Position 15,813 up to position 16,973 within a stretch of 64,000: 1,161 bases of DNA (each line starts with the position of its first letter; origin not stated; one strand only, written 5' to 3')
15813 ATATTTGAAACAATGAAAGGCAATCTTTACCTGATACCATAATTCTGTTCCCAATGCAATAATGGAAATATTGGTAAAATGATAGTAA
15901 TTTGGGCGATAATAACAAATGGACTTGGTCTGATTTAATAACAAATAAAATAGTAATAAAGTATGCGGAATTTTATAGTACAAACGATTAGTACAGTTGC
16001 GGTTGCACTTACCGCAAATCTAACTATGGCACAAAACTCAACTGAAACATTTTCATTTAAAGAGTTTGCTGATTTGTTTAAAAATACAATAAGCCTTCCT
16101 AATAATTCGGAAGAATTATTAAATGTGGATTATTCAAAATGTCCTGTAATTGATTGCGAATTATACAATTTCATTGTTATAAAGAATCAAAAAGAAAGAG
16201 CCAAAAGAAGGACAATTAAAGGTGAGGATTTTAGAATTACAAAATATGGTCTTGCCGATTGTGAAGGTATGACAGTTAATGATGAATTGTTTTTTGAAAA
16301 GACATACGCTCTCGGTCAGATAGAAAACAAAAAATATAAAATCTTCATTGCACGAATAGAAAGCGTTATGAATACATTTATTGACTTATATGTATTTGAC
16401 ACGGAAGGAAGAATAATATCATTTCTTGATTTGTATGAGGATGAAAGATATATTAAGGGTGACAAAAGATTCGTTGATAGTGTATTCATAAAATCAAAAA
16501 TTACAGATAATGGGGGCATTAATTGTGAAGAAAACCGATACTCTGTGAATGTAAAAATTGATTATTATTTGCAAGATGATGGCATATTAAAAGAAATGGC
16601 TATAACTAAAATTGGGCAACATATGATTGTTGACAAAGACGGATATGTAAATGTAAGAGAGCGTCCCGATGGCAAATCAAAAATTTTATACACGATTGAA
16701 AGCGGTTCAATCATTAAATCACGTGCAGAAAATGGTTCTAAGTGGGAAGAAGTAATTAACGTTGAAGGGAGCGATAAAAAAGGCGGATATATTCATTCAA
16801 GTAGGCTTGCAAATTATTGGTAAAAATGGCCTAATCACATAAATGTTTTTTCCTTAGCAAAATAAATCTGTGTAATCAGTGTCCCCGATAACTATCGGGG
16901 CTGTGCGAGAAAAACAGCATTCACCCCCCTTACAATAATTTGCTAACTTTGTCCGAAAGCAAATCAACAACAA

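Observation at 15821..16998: Perfect 30-bp direct repeat brackets a 1.1-kb AT-rich one-gene cassette inserted into the 5' end of a methyltransferase gene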

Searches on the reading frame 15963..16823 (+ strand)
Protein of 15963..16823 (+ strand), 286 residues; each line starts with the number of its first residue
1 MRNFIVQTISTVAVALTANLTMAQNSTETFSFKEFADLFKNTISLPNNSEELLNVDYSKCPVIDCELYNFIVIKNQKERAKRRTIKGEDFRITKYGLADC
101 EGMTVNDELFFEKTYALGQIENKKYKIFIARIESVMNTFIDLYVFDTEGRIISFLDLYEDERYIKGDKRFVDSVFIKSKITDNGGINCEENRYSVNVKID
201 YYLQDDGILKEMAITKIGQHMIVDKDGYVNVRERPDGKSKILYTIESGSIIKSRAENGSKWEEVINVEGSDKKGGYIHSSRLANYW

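Call 5: search_protein_families(library=pfam, proteins=[window:15963-16823:+], max_evalue=0.01)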
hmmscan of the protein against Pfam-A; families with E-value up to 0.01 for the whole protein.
window:15963-16823:+ (286 aa): 2 families
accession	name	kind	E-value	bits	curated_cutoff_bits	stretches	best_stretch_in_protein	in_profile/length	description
PF08239.17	SH3_3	-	2.9e-05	24.6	27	1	228-282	2-53/54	Bacterial SH3 domain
PF06347.19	SH3_4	-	0.00022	21.4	24.1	1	225-282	1-54/56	Bacterial SH3 domain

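Call 8: find_encoding_contigs(protein=window:15963-16823:+, flank=6000, max_places=10)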
Protein window:15963-16823:+ (286 aa): no gene with exactly this product is on record in the collection.

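Call 19: find_homologous_proteins(query=window:15963-16823:+, max_evalue=0.001)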
Query window:15963-16823:+ (286 aa): 43 proteins with E <= 0.001 among 497 candidates.
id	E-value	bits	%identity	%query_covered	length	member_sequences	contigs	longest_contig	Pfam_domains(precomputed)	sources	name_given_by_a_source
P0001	4.3e-185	632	100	100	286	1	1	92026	-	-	-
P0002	2.6e-169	580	92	100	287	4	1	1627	PF06347.20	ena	-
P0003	5.5e-169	579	93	100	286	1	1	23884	-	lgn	-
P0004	4.3e-166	569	91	100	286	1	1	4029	PF06347.20,PF08239.18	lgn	-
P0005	1.6e-165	568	91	100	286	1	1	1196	PF06347.20,PF08239.18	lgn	-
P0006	6.9e-148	510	80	100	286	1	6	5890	PF06347.20,PF08239.18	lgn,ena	-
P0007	1.1e-123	430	70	100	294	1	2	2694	PF08239.18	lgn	-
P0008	1.0e-117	411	64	100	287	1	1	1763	-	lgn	-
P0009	1.6e-117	410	64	100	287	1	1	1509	-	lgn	-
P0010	1.8e-117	410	64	100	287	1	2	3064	-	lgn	-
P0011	2.1e-115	403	65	100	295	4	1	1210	PF06347.20,PF08239.18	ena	-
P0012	2.4e-113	396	65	100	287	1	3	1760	PF06347.20,PF08239.18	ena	-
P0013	3.9e-113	396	65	100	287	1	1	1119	PF06347.20,PF08239.18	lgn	-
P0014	5.4e-113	395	65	100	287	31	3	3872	PF06347.20,PF08239.18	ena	-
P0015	1.5e-112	394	65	100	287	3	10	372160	PF06347.20,PF08239.18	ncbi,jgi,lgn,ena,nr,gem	ncbi:MAG: SH3 domain-containing protein [Bacteroidales bacterium]|jgi:hypothetical protein|nr:SH3 do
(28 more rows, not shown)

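Call 21: find_encoding_contigs(protein=P0003, flank=6000, max_places=6)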
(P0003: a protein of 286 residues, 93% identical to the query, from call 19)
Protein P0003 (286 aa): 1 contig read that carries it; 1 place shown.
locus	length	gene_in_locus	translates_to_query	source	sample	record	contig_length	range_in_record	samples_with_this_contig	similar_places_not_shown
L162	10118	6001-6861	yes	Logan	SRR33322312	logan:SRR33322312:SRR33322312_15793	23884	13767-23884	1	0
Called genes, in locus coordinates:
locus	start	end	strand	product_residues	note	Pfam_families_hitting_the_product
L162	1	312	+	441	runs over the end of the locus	PF04464:Glyphos_transf (weak)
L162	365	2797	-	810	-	PF09586:YfhO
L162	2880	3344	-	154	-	PF07973:tRNA_SAD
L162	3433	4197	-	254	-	PF00753:Lactamase_B, PF23023:Anti-Pycsar_Apyc1, PF13483:Lactamase_B_3 (weak), PF12706:Lactamase_B_2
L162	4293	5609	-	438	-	PF13173:AAA_14, PF13635:DUF4143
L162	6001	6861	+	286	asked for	-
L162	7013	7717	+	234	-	PF00590:TP_methylase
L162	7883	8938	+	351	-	PF00962:A_deaminase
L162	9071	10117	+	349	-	?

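Call 22: find_encoding_contigs(protein=P0004, flank=6000, max_places=6)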
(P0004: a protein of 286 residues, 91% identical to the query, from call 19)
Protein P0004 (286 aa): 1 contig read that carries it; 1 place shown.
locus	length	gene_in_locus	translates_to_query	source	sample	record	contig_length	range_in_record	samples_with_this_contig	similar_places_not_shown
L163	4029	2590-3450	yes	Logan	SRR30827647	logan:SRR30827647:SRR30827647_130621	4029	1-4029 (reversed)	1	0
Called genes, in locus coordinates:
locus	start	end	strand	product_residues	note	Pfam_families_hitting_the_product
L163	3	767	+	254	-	?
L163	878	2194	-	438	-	PF13173:AAA_14, PF13635:DUF4143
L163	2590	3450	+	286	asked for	PF06347:SH3_4 (weak), PF08239:SH3_3 (faint)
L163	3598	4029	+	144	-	?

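Call 23: find_encoding_contigs(protein=P0006, flank=6000, max_places=10)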
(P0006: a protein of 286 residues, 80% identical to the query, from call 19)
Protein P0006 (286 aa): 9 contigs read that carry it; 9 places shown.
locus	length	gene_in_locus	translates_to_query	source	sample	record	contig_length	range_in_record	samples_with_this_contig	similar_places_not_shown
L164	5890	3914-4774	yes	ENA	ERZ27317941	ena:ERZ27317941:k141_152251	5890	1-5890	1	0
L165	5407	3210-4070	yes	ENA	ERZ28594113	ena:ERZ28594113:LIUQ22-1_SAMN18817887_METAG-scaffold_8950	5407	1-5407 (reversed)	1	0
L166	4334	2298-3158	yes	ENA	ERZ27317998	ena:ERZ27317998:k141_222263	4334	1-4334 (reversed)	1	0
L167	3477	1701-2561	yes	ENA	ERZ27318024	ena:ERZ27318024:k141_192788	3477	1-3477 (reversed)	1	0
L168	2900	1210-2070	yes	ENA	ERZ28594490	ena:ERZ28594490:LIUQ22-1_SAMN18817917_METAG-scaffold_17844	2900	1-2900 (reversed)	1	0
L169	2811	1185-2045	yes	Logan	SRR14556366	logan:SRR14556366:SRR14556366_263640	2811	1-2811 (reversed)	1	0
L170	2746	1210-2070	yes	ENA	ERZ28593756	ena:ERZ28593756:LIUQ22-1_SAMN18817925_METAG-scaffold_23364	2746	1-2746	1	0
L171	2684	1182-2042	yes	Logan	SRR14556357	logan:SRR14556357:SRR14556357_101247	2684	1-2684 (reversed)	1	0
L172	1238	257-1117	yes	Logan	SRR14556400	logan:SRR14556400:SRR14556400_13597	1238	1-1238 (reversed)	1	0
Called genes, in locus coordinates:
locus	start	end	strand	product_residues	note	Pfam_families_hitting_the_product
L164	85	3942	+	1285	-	PF00041:fn3 (weak)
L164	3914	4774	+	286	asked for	PF06347:SH3_4 (weak), PF08239:SH3_3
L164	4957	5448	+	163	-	-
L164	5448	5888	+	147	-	?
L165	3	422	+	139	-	?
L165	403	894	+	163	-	-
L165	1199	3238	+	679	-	-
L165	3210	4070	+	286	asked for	PF06347:SH3_4 (weak), PF08239:SH3_3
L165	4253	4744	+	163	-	-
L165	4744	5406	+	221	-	?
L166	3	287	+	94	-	?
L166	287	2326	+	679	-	-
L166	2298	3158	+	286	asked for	PF06347:SH3_4 (weak), PF08239:SH3_3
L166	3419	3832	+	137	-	-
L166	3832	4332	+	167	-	?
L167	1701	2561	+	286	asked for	PF06347:SH3_4 (weak), PF08239:SH3_3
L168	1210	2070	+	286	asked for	PF06347:SH3_4 (weak), PF08239:SH3_3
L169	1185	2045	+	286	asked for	PF06347:SH3_4 (weak), PF08239:SH3_3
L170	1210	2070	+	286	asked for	PF06347:SH3_4 (weak), PF08239:SH3_3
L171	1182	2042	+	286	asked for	PF06347:SH3_4 (weak), PF08239:SH3_3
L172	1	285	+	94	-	?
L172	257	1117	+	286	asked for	PF06347:SH3_4 (weak), PF08239:SH3_3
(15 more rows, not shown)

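Call 36: search_protein_families(library=pfam, proteins=[L164:85-3942:+, L164:4957-5448:+, L165:403-894:+], max_evalue=0.01)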
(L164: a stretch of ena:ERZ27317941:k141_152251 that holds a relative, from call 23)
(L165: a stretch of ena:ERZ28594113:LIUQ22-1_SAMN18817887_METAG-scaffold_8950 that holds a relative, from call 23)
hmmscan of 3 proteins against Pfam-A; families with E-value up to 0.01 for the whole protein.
L164:85-3942:+ (1285 aa): 2 families
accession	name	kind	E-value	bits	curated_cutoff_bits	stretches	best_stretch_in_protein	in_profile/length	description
PF00041.27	fn3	-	2.4e-08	34.5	25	1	288-364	2-73/84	Fibronectin type III domain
PF13529.12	Peptidase_C39_2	-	0.0035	18.4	24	1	1075-1228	2-143/143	Peptidase_C39 like family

L164:4957-5448:+ (163 aa): 0 families

L165:403-894:+ (163 aa): 0 families

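Call 37: search_protein_families(library=padloc, proteins=[window:15963-16823:+], max_evalue=0.01)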
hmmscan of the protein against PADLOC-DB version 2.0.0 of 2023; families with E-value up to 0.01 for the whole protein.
window:15963-16823:+ (286 aa): 0 families

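Call 49: find_encoding_contigs(protein=P0002, flank=3000, max_places=6)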
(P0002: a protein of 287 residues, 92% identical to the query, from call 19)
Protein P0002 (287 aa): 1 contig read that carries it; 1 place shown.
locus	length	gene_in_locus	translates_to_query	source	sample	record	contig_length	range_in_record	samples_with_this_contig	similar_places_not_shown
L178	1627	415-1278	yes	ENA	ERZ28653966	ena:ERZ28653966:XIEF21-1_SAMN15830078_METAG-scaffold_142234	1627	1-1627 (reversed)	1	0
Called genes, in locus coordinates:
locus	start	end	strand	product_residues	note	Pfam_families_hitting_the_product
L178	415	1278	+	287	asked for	PF06347:SH3_4 (faint)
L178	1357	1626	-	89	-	?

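Call 63: search_solved_structures(query=L164:3085-3942:+, max_evalue=1)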
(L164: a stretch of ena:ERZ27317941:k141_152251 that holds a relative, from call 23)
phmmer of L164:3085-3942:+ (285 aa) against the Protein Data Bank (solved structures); distinct sequences matched with E-value up to 1: 4.
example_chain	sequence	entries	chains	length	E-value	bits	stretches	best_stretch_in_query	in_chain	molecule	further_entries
4rw3_A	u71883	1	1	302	0.057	16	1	128-163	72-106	Phospholipase D LiSicTox-alphaIA1bii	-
3rlg_A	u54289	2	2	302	0.057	16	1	128-163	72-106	Sphingomyelin phosphodiesterase D LiSicTox-alphaIA1a | Phospholipase D LiSicTox-alphaIA1bii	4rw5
3rlh_A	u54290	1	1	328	0.065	15.8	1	128-163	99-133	Dermonecrotic toxin LiSicTox-alphaIA1a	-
4arh_A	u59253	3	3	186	0.09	15.4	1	93-170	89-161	METAL-BINDING PROTEIN YODA | Metal-binding protein ZinT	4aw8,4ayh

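Call 64: search_solved_structures(query=window:15963-16823:+, max_evalue=1)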
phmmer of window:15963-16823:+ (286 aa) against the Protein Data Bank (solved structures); distinct sequences matched with E-value up to 1: 1.
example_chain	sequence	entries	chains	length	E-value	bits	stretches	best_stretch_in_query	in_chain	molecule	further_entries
1fmm_S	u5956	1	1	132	0.29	14.1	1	180-280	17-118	ACIDIC FIBROBLAST GROWTH FACTOR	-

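Call 70: find_encoding_contigs(protein=P0015, flank=5000, max_places=6)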
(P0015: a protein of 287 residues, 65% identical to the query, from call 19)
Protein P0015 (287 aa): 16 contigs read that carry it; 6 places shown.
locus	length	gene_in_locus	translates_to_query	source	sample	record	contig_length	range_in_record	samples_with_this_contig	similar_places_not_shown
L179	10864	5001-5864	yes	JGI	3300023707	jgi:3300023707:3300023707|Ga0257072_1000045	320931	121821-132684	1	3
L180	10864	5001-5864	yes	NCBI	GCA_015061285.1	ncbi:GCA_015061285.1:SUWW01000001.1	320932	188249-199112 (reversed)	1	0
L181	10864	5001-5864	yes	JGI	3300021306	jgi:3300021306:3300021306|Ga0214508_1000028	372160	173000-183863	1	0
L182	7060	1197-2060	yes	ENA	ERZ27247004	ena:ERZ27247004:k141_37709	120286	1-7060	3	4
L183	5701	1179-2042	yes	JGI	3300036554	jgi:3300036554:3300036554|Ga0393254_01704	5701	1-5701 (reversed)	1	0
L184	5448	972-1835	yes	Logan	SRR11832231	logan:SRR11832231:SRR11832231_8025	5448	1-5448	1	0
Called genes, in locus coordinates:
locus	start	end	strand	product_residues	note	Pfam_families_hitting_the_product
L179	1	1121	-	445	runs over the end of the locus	PF17125:Methyltr_RsmF_N, PF01189:Methyltr_RsmB-F, PF13636:Methyltranf_PUA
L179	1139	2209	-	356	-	PF04245:NA37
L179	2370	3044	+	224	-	PF01746:tRNA_m1G_MT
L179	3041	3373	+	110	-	-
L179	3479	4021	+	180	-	PF01797:Y1_Tnp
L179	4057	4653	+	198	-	-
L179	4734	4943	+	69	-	-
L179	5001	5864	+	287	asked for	PF06347:SH3_4 (weak), PF08239:SH3_3 (weak)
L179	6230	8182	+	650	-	PF02824:TGS, PF07973:tRNA_SAD, PF00587:tRNA-synt_2b, PF03129:HGTP_anticodon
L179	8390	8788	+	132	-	PF05198:IF3_N, PF00707:IF3_C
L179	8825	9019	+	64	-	PF01632:Ribosomal_L35p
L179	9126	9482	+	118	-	PF00453:Ribosomal_L20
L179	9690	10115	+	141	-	PF01230:HIT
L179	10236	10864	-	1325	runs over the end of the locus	PF07494:Reg_prop (faint), PF08450:SGL (faint), PF07495:Y_Y_Y, PF00512:HisKA, PF02518:HATPase_c, PF00072:Response_reg, PF12833:HTH_18, PF00165:HTH_AraC (weak)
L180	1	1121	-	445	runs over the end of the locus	PF17125:Methyltr_RsmF_N, PF01189:Methyltr_RsmB-F, PF13636:Methyltranf_PUA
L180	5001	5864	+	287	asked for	PF06347:SH3_4 (weak), PF08239:SH3_3 (weak)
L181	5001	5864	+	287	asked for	PF06347:SH3_4 (weak), PF08239:SH3_3 (weak)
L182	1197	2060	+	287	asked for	PF06347:SH3_4 (weak), PF08239:SH3_3 (weak)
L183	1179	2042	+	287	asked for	PF06347:SH3_4 (weak), PF08239:SH3_3 (weak)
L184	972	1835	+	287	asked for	PF06347:SH3_4 (weak), PF08239:SH3_3 (weak)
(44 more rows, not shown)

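Call 72: predict_structure(alignment_id=A1)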
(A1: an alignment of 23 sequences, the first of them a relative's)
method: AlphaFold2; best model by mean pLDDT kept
length: 286 residues; sequences in the alignment: 23
mean_pLDDT: 63.9   pTM: 0.64
mean pLDDT of the five models: 63.9, 63.5, 63.0, 57.6, 43.7
residues with pLDDT >= 90: 53; 70-90: 102; 50-70: 29; < 50: 102
segments of 3 or more residues with pLDDT < 50: 1-27, 170-172, 217-286
pLDDT, mean of each block of 10 residues (from residue 1): 39 37 44 81 91 89 87 74 80 67 73 89 90 83 88 88 53 75 88 65 92 63 31 29 28 33 30 28 24
secondary structure, 60 per line:
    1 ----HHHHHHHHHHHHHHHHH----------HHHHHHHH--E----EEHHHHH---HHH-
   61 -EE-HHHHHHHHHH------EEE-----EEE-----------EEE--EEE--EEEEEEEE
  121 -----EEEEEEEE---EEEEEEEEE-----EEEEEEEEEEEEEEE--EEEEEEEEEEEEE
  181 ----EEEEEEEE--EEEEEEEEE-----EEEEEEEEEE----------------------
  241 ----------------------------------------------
elements in order: H5-21 H32-39 H49-53 H65-74 E81-83 E89-91 E103-105 E108-110 E113-120 E126-133 E137-145 E151-165 E168-180 E185-192 E195-203 E209-218

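Call 76: fold_search(model_id=the predicted structure, library=pdb)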
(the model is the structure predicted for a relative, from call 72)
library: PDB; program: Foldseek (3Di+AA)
matches with E <= 10: 821; with E <= 0.001: 0
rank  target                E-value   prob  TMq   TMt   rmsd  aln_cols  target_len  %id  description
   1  4q9t_A                3.9e-02  0.87  0.20  0.16   9.8       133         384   14  Crystal structure of Vanderwaltozyma polyspora Nup133 Beta-propeller domain (released 2014-06-04)
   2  4q9t_B                5.7e-02  0.89  0.21  0.16   9.6       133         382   13  Crystal structure of Vanderwaltozyma polyspora Nup133 Beta-propeller domain (released 2014-06-04)
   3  9bln_U                7.9e-02  0.23  0.16  0.09  18.8       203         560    6  The structure of human Pdcd4 bound to the 40S-eIF4A-eIF3-eIF1 complex (released 2024-09-04)
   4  6ybt_1                1.2e-01  0.30  0.18  0.10  18.3       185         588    6  Structure of a human 48S translational initiation complex - eIF3bgi (released 2020-09-16)
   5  9m58_A                1.6e-01  0.09  0.10  0.08  14.5       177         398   12  Cu/Zn-superoxide dismutase from Deinococcus radiodurans (Calcium-free) (released 2025-09-24)
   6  6cp9_B                1.8e-01  0.44  0.18  0.36  10.3       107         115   14  Contact-dependent growth inhibition toxin - immunity protein complex from Klebsiella pneumoniae 342 (released 2019-03-13)
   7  8oz0_I                1.8e-01  0.14  0.14  0.08  18.0       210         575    8  Structure of a human 48S translation initiation complex with eIF4F and eIF4A (released 2024-02-07)
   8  8tvd_E                2.0e-01  0.07  0.09  0.11  16.8       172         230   12  Fab 221-11 in complex with OspA (released 2024-08-28)
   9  8i6g_A                2.5e-01  0.08  0.09  0.09  12.3       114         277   11  Crystal structure of the African swine fever virus DNA sliding clamp (native form) (released 2023-06-07)
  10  9m58_B                2.5e-01  0.07  0.11  0.09  13.1       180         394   10  Cu/Zn-superoxide dismutase from Deinococcus radiodurans (Calcium-free) (released 2025-09-24)
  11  6cp9_D                3.2e-01  0.41  0.20  0.40   8.1       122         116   15  Contact-dependent growth inhibition toxin - immunity protein complex from Klebsiella pneumoniae 342 (released 2019-03-13)
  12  9r0z                  3.4e-01  0.30  0.17  0.40   8.7       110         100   12  De novo designed homodimeric NTF2-like protein (released 2025-10-22)
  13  7nri_B                3.4e-01  0.08  0.12  0.10  16.3       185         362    8  Structure of the darobactin-bound E. coli BAM complex (BamABCDE) (released 2021-04-21)
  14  6kt1                  3.4e-01  0.03  0.07  0.08  17.0       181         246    9  Crystal structure of an OspA mutant (released 2020-08-26)
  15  4k61_B                3.6e-01  0.15  0.13  0.22  11.9       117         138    9  Crystal structure of a DUF2874 family protein (BACUNI_01296) from Bacteroides uniformis ATCC 8492 at 1.70 A resolution (released 2013-05-01)
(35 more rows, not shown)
